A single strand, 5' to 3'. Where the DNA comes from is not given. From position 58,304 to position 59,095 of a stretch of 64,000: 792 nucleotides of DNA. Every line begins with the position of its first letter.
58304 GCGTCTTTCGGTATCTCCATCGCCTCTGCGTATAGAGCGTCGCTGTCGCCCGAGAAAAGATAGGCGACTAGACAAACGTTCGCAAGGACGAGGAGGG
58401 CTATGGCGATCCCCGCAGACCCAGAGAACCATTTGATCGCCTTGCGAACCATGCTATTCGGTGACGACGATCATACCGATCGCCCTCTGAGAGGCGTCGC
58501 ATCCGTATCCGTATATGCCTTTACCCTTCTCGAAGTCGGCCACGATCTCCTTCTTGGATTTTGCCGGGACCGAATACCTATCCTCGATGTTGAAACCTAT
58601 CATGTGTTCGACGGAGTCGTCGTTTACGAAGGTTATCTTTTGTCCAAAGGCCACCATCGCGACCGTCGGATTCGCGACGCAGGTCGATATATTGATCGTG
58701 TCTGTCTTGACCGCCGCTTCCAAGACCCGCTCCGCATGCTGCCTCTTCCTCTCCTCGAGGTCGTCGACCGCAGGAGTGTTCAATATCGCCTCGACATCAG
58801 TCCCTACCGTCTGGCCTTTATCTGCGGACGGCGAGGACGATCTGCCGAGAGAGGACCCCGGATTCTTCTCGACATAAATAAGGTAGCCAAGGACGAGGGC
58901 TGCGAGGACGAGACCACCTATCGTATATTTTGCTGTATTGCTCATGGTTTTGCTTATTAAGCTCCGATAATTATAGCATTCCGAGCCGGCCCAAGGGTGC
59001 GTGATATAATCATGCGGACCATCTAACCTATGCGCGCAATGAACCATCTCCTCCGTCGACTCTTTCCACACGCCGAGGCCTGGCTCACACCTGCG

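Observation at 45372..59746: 14-kb extracytoplasmic redox/metal locus bracketed by two DsbA-like paralogues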

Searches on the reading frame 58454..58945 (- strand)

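Call 31: search_protein_families(library=pfam, max_evalue=5, proteins=[window:58454-58945:-])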
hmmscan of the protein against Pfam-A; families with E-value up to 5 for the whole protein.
window:58454-58945:- (163 aa): 2 families
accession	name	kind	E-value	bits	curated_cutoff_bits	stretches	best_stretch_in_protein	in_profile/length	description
PF13473.12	Cupredoxin_1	-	0.13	12.7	27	1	77-161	18-104/104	Cupredoxin-like domain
PF05219.18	DREV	-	0.19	11.2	26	1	11-53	182-223/265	DREV methyltransferase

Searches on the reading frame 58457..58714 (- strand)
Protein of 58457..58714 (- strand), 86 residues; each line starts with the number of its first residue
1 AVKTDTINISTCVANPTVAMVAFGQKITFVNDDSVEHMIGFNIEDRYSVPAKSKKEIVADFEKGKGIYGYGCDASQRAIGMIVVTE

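Call 78: search_solved_structures(query=A7, max_evalue=10, show_alignments=2)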
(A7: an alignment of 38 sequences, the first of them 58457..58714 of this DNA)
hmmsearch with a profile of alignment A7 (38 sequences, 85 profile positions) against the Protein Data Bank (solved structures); distinct sequences matched with E-value up to 10: 75 (the best 60 are shown).
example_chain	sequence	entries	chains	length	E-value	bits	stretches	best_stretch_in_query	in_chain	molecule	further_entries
9cck_A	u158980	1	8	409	1.3e-05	28.4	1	14-83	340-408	Copper-containing nitrite reductase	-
1pcs_A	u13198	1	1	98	4.6e-05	26.7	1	14-83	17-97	PLASTOCYANIN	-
1bxu_A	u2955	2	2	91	6.5e-05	26.2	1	14-83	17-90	PLASTOCYANIN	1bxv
2plt_A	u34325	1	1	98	7.6e-05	26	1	15-83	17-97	PLASTOCYANIN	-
1m9w_A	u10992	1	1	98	9.2e-05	25.7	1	14-83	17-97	plastocyanin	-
1j5c_A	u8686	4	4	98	0.00011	25.5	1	14-83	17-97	PLASTOCYANIN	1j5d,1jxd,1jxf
7zqe_M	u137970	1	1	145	0.00026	24.3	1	15-83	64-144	Plastocyanin, chloroplastic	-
5fc9_A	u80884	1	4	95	0.00027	24.2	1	14-83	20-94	Blue (Type 1) copper domain protein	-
6hbe_A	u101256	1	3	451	0.00034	23.9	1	17-73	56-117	Copper-containing nitrite reductase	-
1pla_A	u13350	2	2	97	0.00072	22.9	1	14-75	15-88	PLASTOCYANIN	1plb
6yez_P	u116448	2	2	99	0.00093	22.5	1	15-79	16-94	Plastocyanin, chloroplastic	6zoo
1plc_A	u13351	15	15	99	0.0034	20.7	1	15-81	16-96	PLASTOCYANIN | Plastocyanin A | Plastocyanin A, chloroplastic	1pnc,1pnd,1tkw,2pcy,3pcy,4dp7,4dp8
1sf3_A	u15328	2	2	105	0.0045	20.3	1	17-83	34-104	Amicyanin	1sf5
4hcf_A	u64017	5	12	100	0.0051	20.1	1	14-83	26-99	Cupredoxin 1 | Cytochrome B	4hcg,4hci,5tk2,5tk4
3ply_A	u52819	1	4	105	0.0089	19.4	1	17-83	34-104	Amicyanin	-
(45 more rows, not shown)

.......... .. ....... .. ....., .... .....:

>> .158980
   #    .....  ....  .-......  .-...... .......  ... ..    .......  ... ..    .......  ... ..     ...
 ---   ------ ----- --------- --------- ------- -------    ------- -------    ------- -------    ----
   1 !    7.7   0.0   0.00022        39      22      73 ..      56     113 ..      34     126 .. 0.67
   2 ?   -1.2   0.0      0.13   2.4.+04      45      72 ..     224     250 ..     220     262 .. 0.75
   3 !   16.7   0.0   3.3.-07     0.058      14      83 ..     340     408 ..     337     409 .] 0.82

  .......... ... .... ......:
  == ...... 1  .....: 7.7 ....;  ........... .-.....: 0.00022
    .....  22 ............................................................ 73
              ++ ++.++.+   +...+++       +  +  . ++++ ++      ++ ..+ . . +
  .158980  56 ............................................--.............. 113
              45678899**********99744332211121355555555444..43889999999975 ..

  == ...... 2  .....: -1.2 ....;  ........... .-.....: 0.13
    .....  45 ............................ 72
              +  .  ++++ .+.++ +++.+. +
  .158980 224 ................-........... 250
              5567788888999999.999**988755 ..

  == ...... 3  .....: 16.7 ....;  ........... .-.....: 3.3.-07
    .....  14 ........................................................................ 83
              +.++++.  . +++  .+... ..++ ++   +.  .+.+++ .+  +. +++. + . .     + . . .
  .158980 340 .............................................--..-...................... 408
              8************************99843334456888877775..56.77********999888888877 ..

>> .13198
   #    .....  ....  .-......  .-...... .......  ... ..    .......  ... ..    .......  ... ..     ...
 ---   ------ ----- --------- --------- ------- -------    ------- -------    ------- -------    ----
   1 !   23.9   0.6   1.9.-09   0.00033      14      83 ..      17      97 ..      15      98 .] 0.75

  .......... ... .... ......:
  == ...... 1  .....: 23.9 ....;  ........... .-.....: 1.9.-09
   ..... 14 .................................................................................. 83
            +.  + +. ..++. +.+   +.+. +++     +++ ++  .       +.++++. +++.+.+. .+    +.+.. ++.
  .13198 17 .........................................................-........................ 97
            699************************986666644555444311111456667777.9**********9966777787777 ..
